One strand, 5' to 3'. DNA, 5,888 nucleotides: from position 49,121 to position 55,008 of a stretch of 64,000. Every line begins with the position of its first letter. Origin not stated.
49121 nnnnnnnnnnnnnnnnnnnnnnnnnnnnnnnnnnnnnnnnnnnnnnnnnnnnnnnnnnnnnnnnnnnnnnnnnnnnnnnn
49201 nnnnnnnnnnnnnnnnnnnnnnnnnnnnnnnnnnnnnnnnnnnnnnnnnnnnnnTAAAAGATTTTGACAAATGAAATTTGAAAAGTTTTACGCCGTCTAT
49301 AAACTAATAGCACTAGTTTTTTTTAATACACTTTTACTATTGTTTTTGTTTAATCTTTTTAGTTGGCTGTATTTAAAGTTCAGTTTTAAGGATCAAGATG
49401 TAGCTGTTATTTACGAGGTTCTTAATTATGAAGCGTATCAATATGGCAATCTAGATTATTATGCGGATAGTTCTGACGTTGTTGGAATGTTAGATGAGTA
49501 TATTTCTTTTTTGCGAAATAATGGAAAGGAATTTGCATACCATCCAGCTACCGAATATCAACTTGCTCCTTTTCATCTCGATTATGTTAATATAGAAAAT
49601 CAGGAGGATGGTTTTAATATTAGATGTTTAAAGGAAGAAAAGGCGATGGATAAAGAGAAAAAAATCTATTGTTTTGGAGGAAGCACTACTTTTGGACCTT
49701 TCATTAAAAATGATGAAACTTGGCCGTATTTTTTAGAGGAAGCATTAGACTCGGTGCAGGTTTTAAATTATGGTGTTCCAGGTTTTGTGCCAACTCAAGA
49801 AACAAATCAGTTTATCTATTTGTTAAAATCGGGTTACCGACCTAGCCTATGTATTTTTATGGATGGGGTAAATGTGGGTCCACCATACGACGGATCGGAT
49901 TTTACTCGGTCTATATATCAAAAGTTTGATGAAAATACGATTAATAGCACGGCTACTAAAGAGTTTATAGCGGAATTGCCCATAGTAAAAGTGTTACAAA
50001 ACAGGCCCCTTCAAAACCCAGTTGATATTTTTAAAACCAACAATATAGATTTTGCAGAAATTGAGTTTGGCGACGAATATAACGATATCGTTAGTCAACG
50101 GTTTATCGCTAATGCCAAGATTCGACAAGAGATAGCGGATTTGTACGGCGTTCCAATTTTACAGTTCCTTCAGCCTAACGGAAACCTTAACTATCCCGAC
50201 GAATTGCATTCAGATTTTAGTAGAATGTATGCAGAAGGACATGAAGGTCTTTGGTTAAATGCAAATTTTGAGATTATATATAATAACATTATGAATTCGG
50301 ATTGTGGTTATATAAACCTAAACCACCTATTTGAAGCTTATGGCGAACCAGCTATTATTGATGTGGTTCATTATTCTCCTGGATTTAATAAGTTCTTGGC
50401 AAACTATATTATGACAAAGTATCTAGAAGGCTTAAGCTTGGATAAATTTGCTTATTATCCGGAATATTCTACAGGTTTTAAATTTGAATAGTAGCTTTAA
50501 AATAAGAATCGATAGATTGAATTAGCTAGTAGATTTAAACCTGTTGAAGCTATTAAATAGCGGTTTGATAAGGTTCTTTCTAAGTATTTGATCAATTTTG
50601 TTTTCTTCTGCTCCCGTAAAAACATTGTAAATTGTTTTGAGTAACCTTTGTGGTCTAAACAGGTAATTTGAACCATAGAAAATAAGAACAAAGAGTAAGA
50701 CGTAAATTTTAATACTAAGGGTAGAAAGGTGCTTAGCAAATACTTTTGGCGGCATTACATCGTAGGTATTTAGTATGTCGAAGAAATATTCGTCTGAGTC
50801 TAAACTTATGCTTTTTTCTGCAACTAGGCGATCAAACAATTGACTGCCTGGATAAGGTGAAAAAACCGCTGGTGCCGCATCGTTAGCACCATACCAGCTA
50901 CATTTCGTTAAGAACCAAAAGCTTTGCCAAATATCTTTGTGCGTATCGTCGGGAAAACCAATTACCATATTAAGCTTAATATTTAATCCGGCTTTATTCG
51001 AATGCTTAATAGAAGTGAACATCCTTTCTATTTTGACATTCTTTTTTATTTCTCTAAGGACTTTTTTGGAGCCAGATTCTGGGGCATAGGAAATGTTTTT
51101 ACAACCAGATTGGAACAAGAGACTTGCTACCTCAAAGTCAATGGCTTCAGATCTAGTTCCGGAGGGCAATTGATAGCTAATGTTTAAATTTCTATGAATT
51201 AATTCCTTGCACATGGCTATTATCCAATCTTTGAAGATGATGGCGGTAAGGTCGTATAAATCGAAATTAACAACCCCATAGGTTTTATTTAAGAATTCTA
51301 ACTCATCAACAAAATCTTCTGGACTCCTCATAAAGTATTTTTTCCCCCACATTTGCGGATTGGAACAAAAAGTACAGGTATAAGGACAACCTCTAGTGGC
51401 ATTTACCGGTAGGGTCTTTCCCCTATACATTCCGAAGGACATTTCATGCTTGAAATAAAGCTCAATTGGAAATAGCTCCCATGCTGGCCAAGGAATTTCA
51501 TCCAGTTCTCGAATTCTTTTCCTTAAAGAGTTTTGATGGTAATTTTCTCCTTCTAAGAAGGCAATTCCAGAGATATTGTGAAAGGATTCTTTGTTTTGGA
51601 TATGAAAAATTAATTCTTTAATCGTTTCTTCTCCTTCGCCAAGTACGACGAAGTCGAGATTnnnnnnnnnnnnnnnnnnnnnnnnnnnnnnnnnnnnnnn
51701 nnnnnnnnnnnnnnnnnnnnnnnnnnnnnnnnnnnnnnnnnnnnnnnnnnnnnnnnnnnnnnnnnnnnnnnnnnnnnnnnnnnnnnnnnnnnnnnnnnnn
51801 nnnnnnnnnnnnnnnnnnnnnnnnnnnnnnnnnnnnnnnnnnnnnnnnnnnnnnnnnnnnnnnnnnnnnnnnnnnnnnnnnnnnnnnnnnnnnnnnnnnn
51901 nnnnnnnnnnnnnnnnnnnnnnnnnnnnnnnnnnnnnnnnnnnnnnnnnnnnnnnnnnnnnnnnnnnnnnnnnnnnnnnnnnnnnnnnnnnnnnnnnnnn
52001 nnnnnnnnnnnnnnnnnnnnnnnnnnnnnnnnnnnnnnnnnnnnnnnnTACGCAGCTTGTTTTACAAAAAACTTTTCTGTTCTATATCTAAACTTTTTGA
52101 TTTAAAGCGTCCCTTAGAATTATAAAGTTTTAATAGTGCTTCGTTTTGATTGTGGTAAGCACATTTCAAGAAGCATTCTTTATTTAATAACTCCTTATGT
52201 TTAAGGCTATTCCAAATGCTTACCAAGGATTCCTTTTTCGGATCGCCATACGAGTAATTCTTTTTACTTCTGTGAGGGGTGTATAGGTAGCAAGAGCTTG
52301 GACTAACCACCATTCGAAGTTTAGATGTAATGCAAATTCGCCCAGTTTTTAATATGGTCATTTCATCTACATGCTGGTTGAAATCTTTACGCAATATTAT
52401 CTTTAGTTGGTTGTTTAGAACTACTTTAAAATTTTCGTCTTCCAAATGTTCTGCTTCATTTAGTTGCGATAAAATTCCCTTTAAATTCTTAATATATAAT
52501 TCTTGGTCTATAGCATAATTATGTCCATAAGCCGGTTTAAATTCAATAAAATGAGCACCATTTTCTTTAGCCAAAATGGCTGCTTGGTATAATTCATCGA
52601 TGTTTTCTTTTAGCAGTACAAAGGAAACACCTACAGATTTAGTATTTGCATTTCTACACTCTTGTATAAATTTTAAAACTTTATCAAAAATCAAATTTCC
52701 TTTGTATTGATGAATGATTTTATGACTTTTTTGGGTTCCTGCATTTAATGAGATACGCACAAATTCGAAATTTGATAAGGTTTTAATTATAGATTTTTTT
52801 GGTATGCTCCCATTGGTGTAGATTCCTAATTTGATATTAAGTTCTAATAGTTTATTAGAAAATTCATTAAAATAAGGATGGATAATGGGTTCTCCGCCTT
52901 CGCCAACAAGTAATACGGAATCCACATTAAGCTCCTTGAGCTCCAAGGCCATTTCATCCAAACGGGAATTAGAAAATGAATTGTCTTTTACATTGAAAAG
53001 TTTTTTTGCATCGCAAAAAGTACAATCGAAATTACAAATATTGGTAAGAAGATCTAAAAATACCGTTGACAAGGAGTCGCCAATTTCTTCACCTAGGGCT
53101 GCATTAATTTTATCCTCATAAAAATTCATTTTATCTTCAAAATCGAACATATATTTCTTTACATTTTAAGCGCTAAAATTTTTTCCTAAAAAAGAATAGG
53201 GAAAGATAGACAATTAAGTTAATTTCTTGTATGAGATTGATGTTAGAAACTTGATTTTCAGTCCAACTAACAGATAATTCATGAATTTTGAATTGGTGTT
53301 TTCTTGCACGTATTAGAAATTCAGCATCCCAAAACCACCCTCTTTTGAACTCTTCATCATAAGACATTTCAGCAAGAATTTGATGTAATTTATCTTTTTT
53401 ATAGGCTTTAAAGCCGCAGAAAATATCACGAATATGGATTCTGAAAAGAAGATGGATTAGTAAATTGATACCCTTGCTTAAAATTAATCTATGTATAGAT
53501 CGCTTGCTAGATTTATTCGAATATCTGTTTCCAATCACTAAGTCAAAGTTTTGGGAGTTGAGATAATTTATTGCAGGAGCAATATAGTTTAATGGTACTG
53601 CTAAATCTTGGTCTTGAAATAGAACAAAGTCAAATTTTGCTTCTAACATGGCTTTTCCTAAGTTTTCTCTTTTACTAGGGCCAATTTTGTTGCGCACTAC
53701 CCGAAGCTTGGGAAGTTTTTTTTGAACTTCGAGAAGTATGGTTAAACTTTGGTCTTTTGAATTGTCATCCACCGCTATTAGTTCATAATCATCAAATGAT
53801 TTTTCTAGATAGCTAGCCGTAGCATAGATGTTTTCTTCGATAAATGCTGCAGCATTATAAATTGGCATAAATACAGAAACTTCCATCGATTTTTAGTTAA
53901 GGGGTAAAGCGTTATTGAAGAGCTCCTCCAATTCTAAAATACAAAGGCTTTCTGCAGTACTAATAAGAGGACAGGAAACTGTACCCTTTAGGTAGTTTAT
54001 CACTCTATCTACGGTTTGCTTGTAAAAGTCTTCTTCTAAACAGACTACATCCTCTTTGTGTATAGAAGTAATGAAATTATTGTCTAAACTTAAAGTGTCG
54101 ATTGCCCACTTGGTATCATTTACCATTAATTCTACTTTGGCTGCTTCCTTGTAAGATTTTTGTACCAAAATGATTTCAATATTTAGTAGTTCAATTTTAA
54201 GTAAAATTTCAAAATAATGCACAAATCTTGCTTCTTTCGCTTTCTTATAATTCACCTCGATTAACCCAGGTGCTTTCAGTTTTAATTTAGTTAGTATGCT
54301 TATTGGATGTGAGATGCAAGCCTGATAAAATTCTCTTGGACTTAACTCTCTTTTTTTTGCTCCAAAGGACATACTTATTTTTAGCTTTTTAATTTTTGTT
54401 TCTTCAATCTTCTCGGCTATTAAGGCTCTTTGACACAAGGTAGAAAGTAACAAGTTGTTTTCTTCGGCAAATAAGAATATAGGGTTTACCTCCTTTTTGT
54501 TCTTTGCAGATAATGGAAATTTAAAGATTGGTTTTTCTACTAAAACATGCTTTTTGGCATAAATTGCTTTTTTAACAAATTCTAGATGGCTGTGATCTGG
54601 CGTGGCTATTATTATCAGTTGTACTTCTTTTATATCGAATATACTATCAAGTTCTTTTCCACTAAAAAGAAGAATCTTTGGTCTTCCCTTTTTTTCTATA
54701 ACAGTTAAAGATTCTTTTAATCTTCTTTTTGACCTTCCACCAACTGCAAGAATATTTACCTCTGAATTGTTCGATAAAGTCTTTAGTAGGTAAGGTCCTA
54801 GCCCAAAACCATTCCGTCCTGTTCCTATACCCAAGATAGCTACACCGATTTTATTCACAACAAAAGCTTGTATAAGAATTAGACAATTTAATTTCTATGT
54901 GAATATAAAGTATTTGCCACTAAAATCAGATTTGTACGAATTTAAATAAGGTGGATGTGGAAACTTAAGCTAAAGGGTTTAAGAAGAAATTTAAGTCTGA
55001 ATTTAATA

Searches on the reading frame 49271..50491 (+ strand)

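Call 12: search_protein_families(library=pfam, proteins=[window:49271-50491:+], max_evalue=0.001)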
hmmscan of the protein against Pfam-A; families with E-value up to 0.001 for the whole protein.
window:49271-50491:+ (406 aa): 0 families

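Call 59: search_protein_families(library=pfam, proteins=[window:49271-50491:+], max_evalue=5)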
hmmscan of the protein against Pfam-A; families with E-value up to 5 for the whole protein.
window:49271-50491:+ (406 aa): 1 family
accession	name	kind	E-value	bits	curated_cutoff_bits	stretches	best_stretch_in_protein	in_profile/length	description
PF13472.12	Lipase_GDSL_2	-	0.0023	18.9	32.9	1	134-299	1-149/178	GDSL-like Lipase/Acylhydrolase family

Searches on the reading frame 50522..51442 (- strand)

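Call 12: search_protein_families(library=pfam, proteins=[window:50522-51442:-], max_evalue=0.001)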
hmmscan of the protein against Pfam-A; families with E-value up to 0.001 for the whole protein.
window:50522-51442:- (306 aa): 1 family
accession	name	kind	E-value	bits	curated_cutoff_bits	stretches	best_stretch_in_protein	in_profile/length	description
PF04055.27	Radical_SAM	-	4.7e-17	63.1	29.5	1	13-174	1-162/166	Radical SAM superfamily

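Call 69: search_protein_families(library=ncbifam, proteins=[window:50522-51442:-], max_evalue=0.01)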
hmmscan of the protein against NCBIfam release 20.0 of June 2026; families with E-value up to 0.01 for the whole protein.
window:50522-51442:- (306 aa): 32 families (the best 25 are shown)
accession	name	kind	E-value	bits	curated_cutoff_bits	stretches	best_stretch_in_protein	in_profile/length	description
TIGR02026.1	BchE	equivalog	1.7e-28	99.7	481.35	1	13-248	197-429/497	magnesium-protoporphyrin IX monomethyl ester anaerobic oxidative cyclase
NF050148.1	rSAM_ApyD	equivalog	2e-26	92.6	750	1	11-209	200-396/645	RiPP biosynthesis radical SAM protein ApyD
TIGR04385.1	B12_rSAM_cofa1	equivalog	7.7e-26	91.3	450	1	10-177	195-360/438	B12 lower ligand biosynthesis radical SAM protein BzaD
TIGR03471.1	HpnJ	equivalog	1.7e-25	89.9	577.6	1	13-282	200-454/472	hopanoid biosynthesis associated radical SAM protein HpnJ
NF038361.1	rSAM_Sden_1168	equivalog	1.9e-22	79.6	575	1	7-217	278-484/560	Sden_1168 family B12-binding radical SAM P-methyltransferase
TIGR04479.1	bcpD_PhpK_rSAM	subfamily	2e-21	75.9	600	1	8-180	239-408/504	PhpK family radical SAM P-methyltransferase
TIGR04013.1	B12_SAM_MJ_1487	hypoth_equivalog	4.7e-20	71.8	251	2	92-204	243-355/382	TIGR04013 family B12-binding domain/radical SAM domain-containing protein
TIGR04072.2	rSAM_ladder_B12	equivalog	4e-17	62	360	1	3-175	173-343/443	lipid biosynthesis B12-binding/radical SAM protein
TIGR04014.1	B12_SAM_MJ_0865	equivalog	1.9e-14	53.3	360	1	7-202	157-354/434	methyl-coenzyme M reductase glutamine C-methyltransferase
NF033070.1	rSAM_AprD4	equivalog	4.9e-14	52.1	500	1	12-212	198-396/456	AprD4 family radical SAM diol-dehydratase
TIGR04367.1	HpnR_B12_rSAM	equivalog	3e-12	45.8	650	1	13-233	189-395/490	hopanoid C-3 methylase HpnR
TIGR03975.1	rSAM_ocin_1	subfamily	9.5e-11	40.9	281.85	1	10-170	261-419/606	RiPP maturation radical SAM C-methyltransferase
NF045585.1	rSAM_slr0320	equivalog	1.7e-10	40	775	1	12-194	237-423/511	photosystem II high light acclimation radical SAM protein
TIGR04295.1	B12_rSAM_oligo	hypoth_equivalog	6.7e-10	38.2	400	1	7-206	197-384/422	TIGR04295 family B12-binding domain-containing radical SAM protein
TIGR03960.1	rSAM_fuse_unch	hypoth_equivalog_domain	1.2e-09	37.3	462.3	1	13-171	256-414/605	TIGR03960 family B12-binding radical SAM protein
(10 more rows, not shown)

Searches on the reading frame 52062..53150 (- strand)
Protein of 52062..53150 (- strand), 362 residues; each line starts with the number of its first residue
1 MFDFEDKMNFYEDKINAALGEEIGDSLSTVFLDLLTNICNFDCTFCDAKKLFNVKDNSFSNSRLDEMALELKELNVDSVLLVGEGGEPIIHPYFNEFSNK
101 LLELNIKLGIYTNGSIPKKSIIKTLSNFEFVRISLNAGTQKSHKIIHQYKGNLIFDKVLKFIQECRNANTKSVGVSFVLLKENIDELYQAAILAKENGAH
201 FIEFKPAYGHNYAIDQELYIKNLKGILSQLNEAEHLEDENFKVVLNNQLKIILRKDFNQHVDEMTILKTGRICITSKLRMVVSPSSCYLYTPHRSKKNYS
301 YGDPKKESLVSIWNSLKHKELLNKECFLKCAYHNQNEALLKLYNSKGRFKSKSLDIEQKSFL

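Call 12: search_protein_families(library=pfam, proteins=[window:52062-53150:-], max_evalue=0.001)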
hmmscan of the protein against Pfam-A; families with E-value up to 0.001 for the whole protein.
window:52062-53150:- (362 aa): 1 family
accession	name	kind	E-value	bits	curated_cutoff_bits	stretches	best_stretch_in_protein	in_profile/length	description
PF04055.27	Radical_SAM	-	8.3e-19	68.8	29.5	1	35-190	3-162/166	Radical SAM superfamily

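Call 69: search_protein_families(library=ncbifam, proteins=[window:52062-53150:-], max_evalue=0.01)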
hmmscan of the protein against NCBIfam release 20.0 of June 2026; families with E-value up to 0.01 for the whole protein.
window:52062-53150:- (362 aa): 42 families (the best 25 are shown)
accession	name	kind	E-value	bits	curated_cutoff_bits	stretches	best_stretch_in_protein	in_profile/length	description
TIGR04317.1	W_rSAM_matur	equivalog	4e-21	75.5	380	1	29-319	5-296/349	tungsten cofactor oxidoreductase radical SAM maturase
TIGR02666.1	moaA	equivalog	1.6e-14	53.6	284.05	1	35-232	16-218/336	GTP 3',8-cyclase MoaA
NF050035.1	rSAM_WgK_link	exception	2.4e-14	53.1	650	1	35-220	15-197/367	radical SAM/SPASM peptide maturase WgkB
TIGR02668.1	moaA_archaeal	equivalog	6.9e-14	51.5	325.25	1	35-232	16-212/303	GTP 3',8-cyclase MoaA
TIGR04054.1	rSAM_NirJ1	equivalog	1.6e-13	50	650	1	33-197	40-200/387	putative heme d1 biosynthesis radical SAM protein NirJ1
NF038283.1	viperin_w_prok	equivalog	2.8e-13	49.7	180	1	35-189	8-172/281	viperin family antiviral radical SAM protein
TIGR04311.1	rSAM_Geo_metal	subfamily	3.3e-13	49.5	400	1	35-223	9-204/423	radical SAM/SPASM family putative metalloenzyme maturase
TIGR04051.1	rSAM_NirJ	equivalog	6.6e-13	48.4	515.45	1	35-198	8-167/354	heme d1 biosynthesis radical SAM protein NirJ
TIGR04251.1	SCM_rSAM_ScmF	equivalog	4.8e-12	45.9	400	1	34-205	9-180/353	SynChlorMet cassette radical SAM/SPASM protein ScmF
TIGR04038.1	tatD_link_rSAM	subfamily_domain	5.2e-12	45.9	129.7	1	35-201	14-186/192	TatD family nuclease-associated radical SAM protein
TIGR04546.1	rSAM_ahbC_deAc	equivalog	5.8e-12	45.1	650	1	35-189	45-195/390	12,18-didecarboxysiroheme deacetylase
NF001199.0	PRK00164.2-1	equivalog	2.1e-11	43.5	231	1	35-226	18-209/308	GTP 3',8-cyclase MoaA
TIGR03962.1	mycofact_rSAM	equivalog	3.7e-11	42.8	265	1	35-201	18-180/339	mycofactocin radical SAM maturase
TIGR04545.1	rSAM_ahbD_hemeb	equivalog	7.7e-10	38.7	500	1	35-259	6-230/339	heme b synthase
TIGR04250.1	SCM_rSAM_ScmE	equivalog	3.7e-09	35.9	400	1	35-196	9-167/358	SynChlorMet cassette radical SAM/SPASM protein ScmE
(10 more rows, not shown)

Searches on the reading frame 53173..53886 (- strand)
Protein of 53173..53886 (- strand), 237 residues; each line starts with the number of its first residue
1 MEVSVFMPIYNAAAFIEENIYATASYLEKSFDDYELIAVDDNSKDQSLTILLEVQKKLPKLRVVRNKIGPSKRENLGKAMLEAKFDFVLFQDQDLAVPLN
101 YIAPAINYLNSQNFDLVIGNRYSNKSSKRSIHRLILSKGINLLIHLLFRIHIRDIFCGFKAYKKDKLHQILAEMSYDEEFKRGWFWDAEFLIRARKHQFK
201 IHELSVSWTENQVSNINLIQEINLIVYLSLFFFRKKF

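Call 12: search_protein_families(library=pfam, proteins=[window:53173-53886:-], max_evalue=0.001)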
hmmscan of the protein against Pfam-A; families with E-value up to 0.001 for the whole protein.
window:53173-53886:- (237 aa): 2 families
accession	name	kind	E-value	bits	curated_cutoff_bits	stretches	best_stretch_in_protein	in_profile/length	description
PF00535.33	Glycos_transf_2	-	2.8e-25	89.6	23.3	1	4-170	1-167/168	Glycosyl transferase family 2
PF13641.12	Glyco_tranf_2_3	-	2.7e-07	31.3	27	1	3-125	3-127/230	Glycosyltransferase like family 2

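Call 27: search_protein_families(library=ncbifam, proteins=[window:53173-53886:-], max_evalue=0.01)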
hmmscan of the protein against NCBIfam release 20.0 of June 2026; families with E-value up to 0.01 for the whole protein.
window:53173-53886:- (237 aa): 22 families
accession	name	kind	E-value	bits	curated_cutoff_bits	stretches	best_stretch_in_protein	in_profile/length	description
NF007986.1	PRK10714.1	equivalog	1.3e-11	44.1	529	1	2-171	7-173/316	undecaprenyl-phosphate 4-deoxy-4-formamido-L-arabinose transferase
NF047588.1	GlcsyltransPgfSStrep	equivalog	3.1e-11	43.1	500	1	1-186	1-182/308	glycosyltransferase PgfS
TIGR03937.1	PgaC_IcaA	equivalog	3.1e-11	42.9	422.3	1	2-107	46-148/407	poly-beta-1,6-N-acetyl-D-glucosamine synthase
NF053739.1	GlytfEpsEBac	equivalog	1.4e-10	40.6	450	1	2-119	2-117/265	glycosyltransferase EpsE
NF007482.0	PRK10073.1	equivalog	6.1e-10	38.6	423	1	2-121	7-122/334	glycosyltransferase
NF047683.1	TeichurnBiosyTuaG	equivalog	1.8e-09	37.6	400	1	2-116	7-118/252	teichuronic acid biosynthesis protein TuaG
NF050050.1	ProtGlycPglI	equivalog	1.8e-09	37.4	500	1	3-125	4-123/306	GalNAc(5)-diNAcBac-PP-undecaprenol beta-1,3-glucosyltransferase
TIGR04182.1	glyco_TIGR04182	equivalog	2.7e-09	36.8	325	1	2-212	1-194/293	S-layer glycoprotein N-glycosyltransferase AglJ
NF041875.1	EPS_EpsD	equivalog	2.1e-08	33.9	370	1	3-128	1-123/325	exopolysaccharide biosynthesis glycosyltransferase EpsD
NF058614.1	PPMAGASynPpgS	equivalog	7.2e-07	28.9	370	1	3-180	2-178/226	polyprenyl-phospho-N-acetylgalactosaminyl synthase PpgS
NF038299.1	EPS_HpsN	equivalog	3.5e-06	26.2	425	1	2-126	2-124/317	hormogonium polysaccharide biosynthesis glycosyltransferase HpsN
NF041391.1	DPhHxTase_Halo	equivalog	8.3e-06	24.9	375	1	32-211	22-186/213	dolichyl-phosphate hexose transferase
NF038302.1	EPS_HpsE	equivalog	2.3e-05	23.6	300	1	2-112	2-114/307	hormogonium polysaccharide biosynthesis glycosyltransferase HpsE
TIGR03965.1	mycofact_glyco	equivalog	5.5e-05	22.2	280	1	2-112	75-182/467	mycofactocin biosynthesis glycosyltransferase MftF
TIGR03111.1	glyc2_xrt_Gpos1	hypoth_equivalog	5.6e-05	22.1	363.95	1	2-103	50-150/439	TIGR03111 family XrtG-associated glycosyltransferase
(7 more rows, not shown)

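Call 86: search_solved_structures(query=window:53173-53886:-, max_evalue=0.001)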
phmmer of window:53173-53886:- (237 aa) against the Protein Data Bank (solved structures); distinct sequences matched with E-value up to 0.001: 15.
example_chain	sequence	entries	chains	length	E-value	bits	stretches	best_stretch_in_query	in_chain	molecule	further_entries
6h1j_A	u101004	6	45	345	4.8e-10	42.6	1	2-200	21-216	Probable ss-1,3-N-acetylglucosaminyltransferase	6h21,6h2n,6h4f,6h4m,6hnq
5mlz_A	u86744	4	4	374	8.6e-09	38.5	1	1-167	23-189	Dolichol monophosphate mannose synthase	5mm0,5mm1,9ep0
2z87_A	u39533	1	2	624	1.4e-08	37.8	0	3-129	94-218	Chondroitin synthase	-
2z86_A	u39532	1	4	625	1.4e-08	37.8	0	3-129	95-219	Chondroitin synthase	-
5tze_C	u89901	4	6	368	1.7e-07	34.3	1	1-118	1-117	Glycosyl transferase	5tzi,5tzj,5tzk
5tz8_A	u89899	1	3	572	1.8e-07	34.2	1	1-117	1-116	Glycosyl transferase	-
8vh7_A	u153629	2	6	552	2e-07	34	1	3-124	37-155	Heparosan synthase B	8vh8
8viw_A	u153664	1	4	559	2.1e-07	34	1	3-124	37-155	Heparosan synthase B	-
9hwj_A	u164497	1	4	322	1.6e-06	31.1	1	2-167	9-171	Undecaprenyl-phosphate 4-deoxy-4-formamido-L-arabinose transferase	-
9bhc_C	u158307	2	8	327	1.7e-06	31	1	2-168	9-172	Undecaprenyl-phosphate 4-deoxy-4-formamido-L-arabinose transferase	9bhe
8vxh_A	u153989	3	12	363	2.2e-06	30.6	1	2-168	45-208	Undecaprenyl-phosphate 4-deoxy-4-formamido-L-arabinose transferase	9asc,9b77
8bz4_A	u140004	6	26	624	5.7e-05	26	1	2-121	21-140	Glycosyltransferase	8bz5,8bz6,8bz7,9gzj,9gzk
8bz8_A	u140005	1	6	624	5.7e-05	26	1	2-121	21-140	Glycosyltransferase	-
5hea_A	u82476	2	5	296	0.00011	25.1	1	3-123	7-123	Putative glycosyltransferase (GalT1)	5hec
3bcv_A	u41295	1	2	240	0.00016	24.6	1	2-98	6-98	Putative glycosyltransferase protein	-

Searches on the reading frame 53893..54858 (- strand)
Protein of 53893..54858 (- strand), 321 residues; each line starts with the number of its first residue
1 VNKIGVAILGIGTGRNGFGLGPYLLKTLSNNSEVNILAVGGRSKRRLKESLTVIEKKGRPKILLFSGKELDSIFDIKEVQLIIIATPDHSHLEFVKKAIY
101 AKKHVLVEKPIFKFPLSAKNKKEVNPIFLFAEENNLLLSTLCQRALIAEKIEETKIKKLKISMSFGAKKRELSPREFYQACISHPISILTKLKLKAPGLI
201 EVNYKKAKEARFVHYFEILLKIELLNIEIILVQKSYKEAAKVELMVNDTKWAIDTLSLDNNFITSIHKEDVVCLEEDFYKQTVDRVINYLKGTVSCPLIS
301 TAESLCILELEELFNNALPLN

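Call 12: search_protein_families(library=pfam, proteins=[window:53893-54858:-], max_evalue=0.001)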
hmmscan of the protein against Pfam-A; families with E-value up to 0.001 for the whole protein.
window:53893-54858:- (321 aa): 1 family
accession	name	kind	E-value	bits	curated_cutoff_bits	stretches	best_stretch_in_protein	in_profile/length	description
PF01408.29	GFO_IDH_MocA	-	1.1e-10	42.7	24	1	7-113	4-97/120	Oxidoreductase family, NAD-binding Rossmann fold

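Call 27: search_protein_families(library=ncbifam, proteins=[window:53893-54858:-], max_evalue=0.01)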
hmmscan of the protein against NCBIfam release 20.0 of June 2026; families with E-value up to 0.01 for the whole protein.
window:53893-54858:- (321 aa): 9 families
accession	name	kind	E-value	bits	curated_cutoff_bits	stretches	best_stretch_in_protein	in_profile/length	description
NF008607.0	PRK11579.1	subfamily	1.3e-07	30.9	330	1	69-144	55-124/346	oxidoreductase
TIGR04380.1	myo_inos_iolG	equivalog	1.5e-07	30.7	355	1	68-111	54-97/330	inositol 2-dehydrogenase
NF007574.0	PRK10206.1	equivalog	3e-07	29.8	352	1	68-119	55-106/345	oxidoreductase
NF052479.1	LevoglcsnDh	equivalog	1.3e-05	24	650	1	71-119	66-114/386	levoglucosan dehydrogenase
NF058561.1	BT_2158_fam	equivalog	2.5e-05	23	750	1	77-111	95-129/487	glycoside 3-dehydrogenase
NF058563.1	BT_2159_fam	equivalog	0.00018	20.7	650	1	69-113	53-97/350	disaccharide 3-dehydrogenase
NF041392.1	XylDh_Gfo6_Halo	equivalog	0.00055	18.8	350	1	82-111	86-115/350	D-xylose 1-dehydrogenase Gfo6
NF040723.1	UDP-GlcNAcDh_Arch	equivalog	0.0014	18.2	450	0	77-114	59-96/302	UDP-N-acetylglucosamine 3-dehydrogenase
NF052679.1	InsChiInosDhIolG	equivalog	0.0056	15.7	540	1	72-111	60-99/343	bifunctional inositol 2-dehydrogenase/D-chiro-inositol 1-dehydrogenase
